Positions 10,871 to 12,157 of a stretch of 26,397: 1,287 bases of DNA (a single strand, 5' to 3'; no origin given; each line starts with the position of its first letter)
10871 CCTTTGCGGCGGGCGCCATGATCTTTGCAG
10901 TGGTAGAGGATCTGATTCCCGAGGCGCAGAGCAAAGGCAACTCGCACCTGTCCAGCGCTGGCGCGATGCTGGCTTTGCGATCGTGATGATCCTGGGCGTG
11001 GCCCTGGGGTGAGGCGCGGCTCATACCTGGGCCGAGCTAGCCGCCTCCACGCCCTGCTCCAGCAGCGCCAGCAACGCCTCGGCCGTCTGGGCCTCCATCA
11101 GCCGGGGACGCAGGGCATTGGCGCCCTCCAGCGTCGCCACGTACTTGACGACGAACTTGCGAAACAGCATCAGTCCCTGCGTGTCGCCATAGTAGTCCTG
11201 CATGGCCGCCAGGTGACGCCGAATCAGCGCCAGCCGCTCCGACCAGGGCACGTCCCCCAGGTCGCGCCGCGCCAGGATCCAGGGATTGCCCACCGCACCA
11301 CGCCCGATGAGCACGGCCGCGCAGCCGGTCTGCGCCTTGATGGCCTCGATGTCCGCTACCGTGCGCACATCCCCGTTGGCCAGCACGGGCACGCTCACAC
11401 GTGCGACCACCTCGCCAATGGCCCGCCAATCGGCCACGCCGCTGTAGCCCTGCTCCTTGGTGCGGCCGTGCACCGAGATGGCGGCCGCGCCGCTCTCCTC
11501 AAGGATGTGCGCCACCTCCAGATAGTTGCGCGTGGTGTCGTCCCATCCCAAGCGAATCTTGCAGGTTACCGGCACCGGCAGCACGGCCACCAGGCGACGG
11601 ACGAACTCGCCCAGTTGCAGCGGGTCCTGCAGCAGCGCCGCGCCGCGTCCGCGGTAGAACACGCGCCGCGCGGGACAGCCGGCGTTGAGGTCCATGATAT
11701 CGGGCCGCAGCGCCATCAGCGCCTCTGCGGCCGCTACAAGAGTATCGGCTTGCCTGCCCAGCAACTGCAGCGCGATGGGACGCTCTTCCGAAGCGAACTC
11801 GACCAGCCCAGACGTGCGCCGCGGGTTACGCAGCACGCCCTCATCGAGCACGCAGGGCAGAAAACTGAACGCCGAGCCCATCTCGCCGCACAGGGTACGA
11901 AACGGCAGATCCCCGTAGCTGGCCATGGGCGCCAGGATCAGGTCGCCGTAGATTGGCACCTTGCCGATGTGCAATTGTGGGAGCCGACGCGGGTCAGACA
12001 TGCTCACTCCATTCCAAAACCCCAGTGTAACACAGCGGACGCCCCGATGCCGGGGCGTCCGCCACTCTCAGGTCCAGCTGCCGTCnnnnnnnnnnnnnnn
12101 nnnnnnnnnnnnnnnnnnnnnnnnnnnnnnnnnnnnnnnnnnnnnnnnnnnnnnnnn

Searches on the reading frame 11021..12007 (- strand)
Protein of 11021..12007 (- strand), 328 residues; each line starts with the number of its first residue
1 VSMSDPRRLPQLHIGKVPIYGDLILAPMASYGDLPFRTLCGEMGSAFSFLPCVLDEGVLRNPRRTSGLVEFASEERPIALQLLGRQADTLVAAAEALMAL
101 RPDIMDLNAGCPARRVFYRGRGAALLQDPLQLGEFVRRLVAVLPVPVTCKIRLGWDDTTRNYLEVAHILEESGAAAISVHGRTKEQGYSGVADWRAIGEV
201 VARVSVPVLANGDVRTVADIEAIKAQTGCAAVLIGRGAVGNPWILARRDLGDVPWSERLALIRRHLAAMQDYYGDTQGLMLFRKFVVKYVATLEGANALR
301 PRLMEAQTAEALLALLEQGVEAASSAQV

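Call 8: search_protein_families(library=pfam, proteins=[window:11021-12007:-], max_evalue=0.01)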
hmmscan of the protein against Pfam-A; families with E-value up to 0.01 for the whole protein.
window:11021-12007:- (328 aa): 2 families
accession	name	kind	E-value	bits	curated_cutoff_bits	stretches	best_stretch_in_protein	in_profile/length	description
PF01207.24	Dus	-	2.5e-72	244.1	20.4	1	24-318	1-304/311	Dihydrouridine synthase (Dus)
PF00977.27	His_biosynth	-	4.3e-05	23.5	23.6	1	154-236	139-220/228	Histidine biosynthesis protein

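Call 9: search_protein_families(library=ncbifam, proteins=[window:11021-12007:-], max_evalue=0.01)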
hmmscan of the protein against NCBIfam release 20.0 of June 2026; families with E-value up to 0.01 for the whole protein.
window:11021-12007:- (328 aa): 14 families
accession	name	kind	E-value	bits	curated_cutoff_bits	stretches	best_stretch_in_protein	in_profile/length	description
TIGR00737.1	nifR3_yhdG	equivalog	2e-83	280.2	293.3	1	14-321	1-316/319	tRNA dihydrouridine synthase DusB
NF007838.0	PRK10550.1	equivalog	2e-38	132.2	395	1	77-267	64-258/312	tRNA dihydrouridine(16) synthase DusC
NF008774.0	PRK11815.1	equivalog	8.4e-27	94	269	1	23-321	15-326/337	tRNA dihydrouridine(20/20a) synthase DusA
TIGR00742.1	yjbN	subfamily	7e-19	68.3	397.2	1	24-316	4-309/318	tRNA dihydrouridine(20/20a) synthase DusA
NF010112.0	PRK13585.1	equivalog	3.1e-09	36.7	243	1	154-236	141-222/241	1-(5-phosphoribosyl)-5-[(5-phosphoribosylamino)methylideneamino]imidazole-4-carboxamide isomerase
TIGR01037.2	pyrD_sub1_fam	subfamily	2e-07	30.4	270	1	76-179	91-188/300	dihydroorotate dehydrogenase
NF005574.0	PRK07259.1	equivalog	4.5e-06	25.8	269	1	73-179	92-191/304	dihydroorotate dehydrogenase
TIGR00007.1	TIGR00007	equivalog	2.2e-05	24.2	228.95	1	154-236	138-219/231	1-(5-phosphoribosyl)-5-[(5-phosphoribosylamino)methylideneamino]imidazole-4-carboxamide isomerase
NF038364.1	AglZ_HisF2_fam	equivalog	2.9e-05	23.6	310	1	154-235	145-225/248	AglZ/HisF2 family acetamidino modification protein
TIGR03572.1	WbuZ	equivalog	0.00058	19.3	299.7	1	154-235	147-227/232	glycosyl amidation-associated protein WbuZ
TIGR00736.1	nifR3_rel_arch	hypoth_equivalog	0.00081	19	218.7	1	96-221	87-207/231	MJ0144 family RNA dihydrouridine synthase-like protein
NF001376.0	PRK00278.2-3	equivalog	0.0025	17.3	284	1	160-234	64-134/255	indole-3-glycerol phosphate synthase TrpC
TIGR01919.1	hisA-trpF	equivalog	0.0033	17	306.45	1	154-237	143-227/243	bifunctional 1-(5-phosphoribosyl)-5-((5-phosphoribosylamino)methylideneamino)imidazole-4-carboxamide isomerase/phosphoribosylanthranilate is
TIGR03997.1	mycofact_OYE_2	equivalog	0.0086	14.5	793.15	0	199-271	278-344/645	mycofactocin system FadH/OYE family oxidoreductase 2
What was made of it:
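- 11021..12007 (-): DusB-like tRNA-dihydrouridine synthase, convergent on ZIP. It is the right-hand conserved anchor of the variable interval and is intact. Pfam Dus 2.5e-72; TIGR00737 DusB 2e-83, 280 bits, just below its 293-bit cut-off (calls 8, 9).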

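Call 14: find_homologous_proteins(query=window:11021-12007:-, max_evalue=1e-60)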
Query window:11021-12007:- (328 aa): 1475 proteins with E <= 1e-60 among 8000 candidates; the best 120 are listed.
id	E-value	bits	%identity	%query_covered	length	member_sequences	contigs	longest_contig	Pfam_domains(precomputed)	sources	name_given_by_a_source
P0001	1.4e-210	716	100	99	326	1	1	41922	PF01207.24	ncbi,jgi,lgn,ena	-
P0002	4.3e-183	626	87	98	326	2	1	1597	PF01207.24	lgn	-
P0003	1.8e-167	574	80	98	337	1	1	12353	PF01207.24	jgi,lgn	jgi:nifR3 family TIM-barrel protein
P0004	1.0e-162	559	81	95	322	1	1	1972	PF01207.24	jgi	jgi:tRNA-dihydrouridine synthase B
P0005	2.7e-160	551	79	95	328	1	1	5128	PF01207.24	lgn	-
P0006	2.4e-128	446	63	96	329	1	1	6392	PF00977.28,PF01207.24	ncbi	-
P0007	2.2e-127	443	65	96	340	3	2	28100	PF01207.24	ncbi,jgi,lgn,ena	-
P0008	2.6e-127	442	63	96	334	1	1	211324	PF00977.28,PF01207.24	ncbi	ncbi:MAG: tRNA dihydrouridine synthase DusB [Anaerolineae bacterium]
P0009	1.4e-126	440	63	96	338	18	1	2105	PF00977.28,PF01207.24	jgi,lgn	-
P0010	1.0e-125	437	61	98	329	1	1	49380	PF00977.28,PF01207.24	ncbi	ncbi:MAG: tRNA dihydrouridine synthase DusB [Anaerolineae bacterium]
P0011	1.6e-125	437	63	96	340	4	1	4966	PF01207.24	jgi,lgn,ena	-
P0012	9.2e-124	431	62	97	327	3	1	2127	PF01207.24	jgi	-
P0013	1.2e-123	430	62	96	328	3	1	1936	PF00977.28,PF01207.24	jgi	-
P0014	2.3e-123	429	62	95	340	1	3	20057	PF01207.24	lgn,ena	-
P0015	2.7e-123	429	63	96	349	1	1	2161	PF00977.28,PF01207.24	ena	-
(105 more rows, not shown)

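Call 16: find_encoding_contigs(protein=P0005, flank=10000, max_places=4)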
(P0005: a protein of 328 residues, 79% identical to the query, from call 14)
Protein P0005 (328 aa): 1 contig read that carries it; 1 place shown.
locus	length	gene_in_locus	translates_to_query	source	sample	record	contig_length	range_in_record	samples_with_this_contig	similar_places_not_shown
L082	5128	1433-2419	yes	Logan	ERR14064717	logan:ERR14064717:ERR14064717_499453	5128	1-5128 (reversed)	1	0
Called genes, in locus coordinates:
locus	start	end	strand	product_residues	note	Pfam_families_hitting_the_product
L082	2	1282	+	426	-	?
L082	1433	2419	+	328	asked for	PF01207:Dus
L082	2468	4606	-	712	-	PF19773:DUF6259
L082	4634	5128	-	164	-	?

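Call 17: find_encoding_contigs(protein=P0003, flank=10000, max_places=4)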
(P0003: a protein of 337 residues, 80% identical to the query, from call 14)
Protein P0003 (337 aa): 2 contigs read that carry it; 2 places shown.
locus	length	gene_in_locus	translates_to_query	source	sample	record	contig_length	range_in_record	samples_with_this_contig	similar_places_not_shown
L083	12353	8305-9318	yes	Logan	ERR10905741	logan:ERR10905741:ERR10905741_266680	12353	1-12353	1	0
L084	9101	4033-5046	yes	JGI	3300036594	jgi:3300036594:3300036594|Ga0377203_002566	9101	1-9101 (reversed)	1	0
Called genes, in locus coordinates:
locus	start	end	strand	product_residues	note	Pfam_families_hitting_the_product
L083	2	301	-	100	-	?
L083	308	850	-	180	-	PF01252:Peptidase_A8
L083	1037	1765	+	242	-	PF00149:Metallophos, PF12850:Metallophos_2 (faint)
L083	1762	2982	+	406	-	PF01546:Peptidase_M20, PF07687:M20_dimer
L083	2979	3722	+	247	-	PF06026:Rib_5-P_isom_A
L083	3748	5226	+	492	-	PF00072:Response_reg, PF00990:GGDEF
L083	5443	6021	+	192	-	PF03703:bPH_2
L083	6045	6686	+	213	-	-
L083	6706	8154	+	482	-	PF01145:Band_7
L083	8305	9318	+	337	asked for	PF01207:Dus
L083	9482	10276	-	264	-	PF02535:Zip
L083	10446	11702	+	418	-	PF01120:Alpha_L_fucos, PF14871:GHL6 (weak)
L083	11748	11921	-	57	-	-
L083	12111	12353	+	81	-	?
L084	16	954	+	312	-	PF00990:GGDEF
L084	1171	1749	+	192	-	PF03703:bPH_2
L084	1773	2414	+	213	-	-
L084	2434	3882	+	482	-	PF01145:Band_7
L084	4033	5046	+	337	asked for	PF01207:Dus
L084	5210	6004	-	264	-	PF02535:Zip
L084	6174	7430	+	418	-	PF01120:Alpha_L_fucos, PF14871:GHL6 (weak)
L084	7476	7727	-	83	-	-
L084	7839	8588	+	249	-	PF00300:His_Phos_1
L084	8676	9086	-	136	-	PF00365:PFK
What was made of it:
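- On Decayed tandem ZIP paralog array: The syntenic relatives L083/L084 carry a single ZIP (call 17).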

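Call 18: find_encoding_contigs(protein=P0002, flank=10000, max_places=4)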
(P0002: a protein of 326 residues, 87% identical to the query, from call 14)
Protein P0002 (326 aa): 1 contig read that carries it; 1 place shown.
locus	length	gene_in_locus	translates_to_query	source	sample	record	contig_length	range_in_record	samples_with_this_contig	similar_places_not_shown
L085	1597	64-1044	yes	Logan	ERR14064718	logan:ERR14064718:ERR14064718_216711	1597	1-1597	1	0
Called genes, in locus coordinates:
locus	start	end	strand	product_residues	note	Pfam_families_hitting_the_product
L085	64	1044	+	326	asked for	PF01207:Dus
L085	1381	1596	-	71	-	?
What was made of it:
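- Relatives have one ZIP and no array (calls 17, 18).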

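Call 19: find_encoding_contigs(protein=P0004, flank=10000, max_places=4)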
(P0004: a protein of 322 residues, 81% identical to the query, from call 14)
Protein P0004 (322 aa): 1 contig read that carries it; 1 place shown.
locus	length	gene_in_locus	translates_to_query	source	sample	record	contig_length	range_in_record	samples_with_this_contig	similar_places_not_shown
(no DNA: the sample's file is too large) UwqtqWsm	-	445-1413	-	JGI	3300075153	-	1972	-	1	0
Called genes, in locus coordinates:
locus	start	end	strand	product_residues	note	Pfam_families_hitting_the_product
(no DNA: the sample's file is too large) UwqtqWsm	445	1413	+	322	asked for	PF01207:Dus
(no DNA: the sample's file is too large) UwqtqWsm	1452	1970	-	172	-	?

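Call 28: find_related_loci(query=window:11021-12007:-, collection=metagenome_contigs, flank=8000)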
Query window:11021-12007:- (328 aa) in metagenome_contigs; peptide patterns used: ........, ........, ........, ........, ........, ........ (x = any residue, [..] = any of these).
284 stretches matched a pattern; 9 encode a relative of the query (tblastn E <= 1e-3); 9 distinct loci.
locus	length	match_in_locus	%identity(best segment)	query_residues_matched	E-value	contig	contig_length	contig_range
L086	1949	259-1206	65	2-317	2e-142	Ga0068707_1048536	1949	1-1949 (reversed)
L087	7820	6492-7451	50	2-318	2e-100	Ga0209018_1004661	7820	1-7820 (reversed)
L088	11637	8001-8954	45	7-325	3e-88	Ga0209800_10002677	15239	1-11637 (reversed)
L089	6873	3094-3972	47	10-305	2e-82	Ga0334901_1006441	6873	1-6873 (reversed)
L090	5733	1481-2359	47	10-305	3e-82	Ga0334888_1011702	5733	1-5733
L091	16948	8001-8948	41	3-318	2e-78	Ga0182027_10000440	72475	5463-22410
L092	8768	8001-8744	51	10-256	9e-76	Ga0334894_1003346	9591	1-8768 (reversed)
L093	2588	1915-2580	50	7-228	1e-67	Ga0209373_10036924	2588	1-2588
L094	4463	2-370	53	179-305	2e-35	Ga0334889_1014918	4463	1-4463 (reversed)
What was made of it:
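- Tried and rejected: Metagenome scan with Dus (call 28).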

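Call 30: find_encoding_contigs(protein=P0007, flank=8000, max_places=3)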
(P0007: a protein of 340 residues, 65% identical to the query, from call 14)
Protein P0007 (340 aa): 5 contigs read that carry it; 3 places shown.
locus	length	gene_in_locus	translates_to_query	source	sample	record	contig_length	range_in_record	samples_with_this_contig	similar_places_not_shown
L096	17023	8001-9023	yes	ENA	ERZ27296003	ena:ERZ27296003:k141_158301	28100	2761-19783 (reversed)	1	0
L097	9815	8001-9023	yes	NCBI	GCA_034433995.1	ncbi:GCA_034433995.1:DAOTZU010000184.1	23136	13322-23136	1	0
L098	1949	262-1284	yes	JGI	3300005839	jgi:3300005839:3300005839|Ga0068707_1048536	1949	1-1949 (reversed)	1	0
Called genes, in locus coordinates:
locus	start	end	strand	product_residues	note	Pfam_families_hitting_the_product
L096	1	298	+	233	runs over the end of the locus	-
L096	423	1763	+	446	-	-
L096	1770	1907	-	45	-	-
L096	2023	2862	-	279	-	PF12705:PDDEXK_1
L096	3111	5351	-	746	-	PF00580:UvrD-helicase, PF13245:AAA_19, PF13361:UvrD_C, PF13538:UvrD_C_2 (faint)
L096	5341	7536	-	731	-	PF00580:UvrD-helicase (weak)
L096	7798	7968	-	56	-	-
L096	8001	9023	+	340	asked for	PF01207:Dus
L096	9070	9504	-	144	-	PF12867:DinB_2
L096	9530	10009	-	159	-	PF00258:Flavodoxin_1 (weak), PF12724:Flavodoxin_5 (weak)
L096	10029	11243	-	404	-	PF00924:MS_channel_2nd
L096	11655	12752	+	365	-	PF02517:Rce1-like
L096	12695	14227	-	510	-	PF07690:MFS_1, PF01564:Spermine_synth (weak)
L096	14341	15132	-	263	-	PF02517:Rce1-like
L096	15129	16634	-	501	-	PF20154:LNT_N, PF00795:CN_hydrolase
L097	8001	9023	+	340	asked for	PF01207:Dus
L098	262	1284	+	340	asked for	PF01207:Dus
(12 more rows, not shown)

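Call 31: find_encoding_contigs(protein=P0008, flank=8000, max_places=3)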
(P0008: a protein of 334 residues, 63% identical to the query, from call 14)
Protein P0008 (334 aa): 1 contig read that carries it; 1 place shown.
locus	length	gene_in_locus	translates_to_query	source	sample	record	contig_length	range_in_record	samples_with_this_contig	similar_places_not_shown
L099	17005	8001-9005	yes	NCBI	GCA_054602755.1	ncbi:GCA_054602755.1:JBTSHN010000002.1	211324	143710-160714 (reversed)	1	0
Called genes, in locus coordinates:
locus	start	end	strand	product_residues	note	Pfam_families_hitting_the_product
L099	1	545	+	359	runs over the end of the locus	PF01408:GFO_IDH_MocA, PF22725:GFO_IDH_MocA_C3, PF02894:GFO_IDH_MocA_C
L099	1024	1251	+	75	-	PF12728:HTH_17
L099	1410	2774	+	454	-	PF13660:DUF4147, PF05161:MOFRL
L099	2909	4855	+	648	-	PF03747:ADP_ribosyl_GH, PF10633:NPCBM_assoc (faint)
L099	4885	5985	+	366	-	PF01208:URO-D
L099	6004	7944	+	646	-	-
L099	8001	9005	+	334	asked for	PF01207:Dus, PF00977:His_biosynth (weak)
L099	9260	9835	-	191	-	PF09335:VTT_dom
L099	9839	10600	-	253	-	PF00160:Pro_isomerase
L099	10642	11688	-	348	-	PF00953:Glycos_transf_4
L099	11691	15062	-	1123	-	PF04932:Wzy_C, PF13414:TPR_11 (weak), PF13424:TPR_12 (weak), PF13432:TPR_16 (weak), PF14559:TPR_19 (weak), PF13371:TPR_9 (weak), PF13432:TPR_16, PF13424:TPR_12 (weak), +8 more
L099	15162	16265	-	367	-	PF13439:Glyco_transf_4, PF13579:Glyco_trans_4_4, PF20706:GT4-conflict (weak), PF00534:Glycos_transf_1, PF13692:Glyco_trans_1_4, PF13524:Glyco_trans_1_2 (weak)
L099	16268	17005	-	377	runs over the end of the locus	PF13439:Glyco_transf_4, PF13579:Glyco_trans_4_4, PF20706:GT4-conflict, PF00534:Glycos_transf_1, PF13524:Glyco_trans_1_2, PF13692:Glyco_trans_1_4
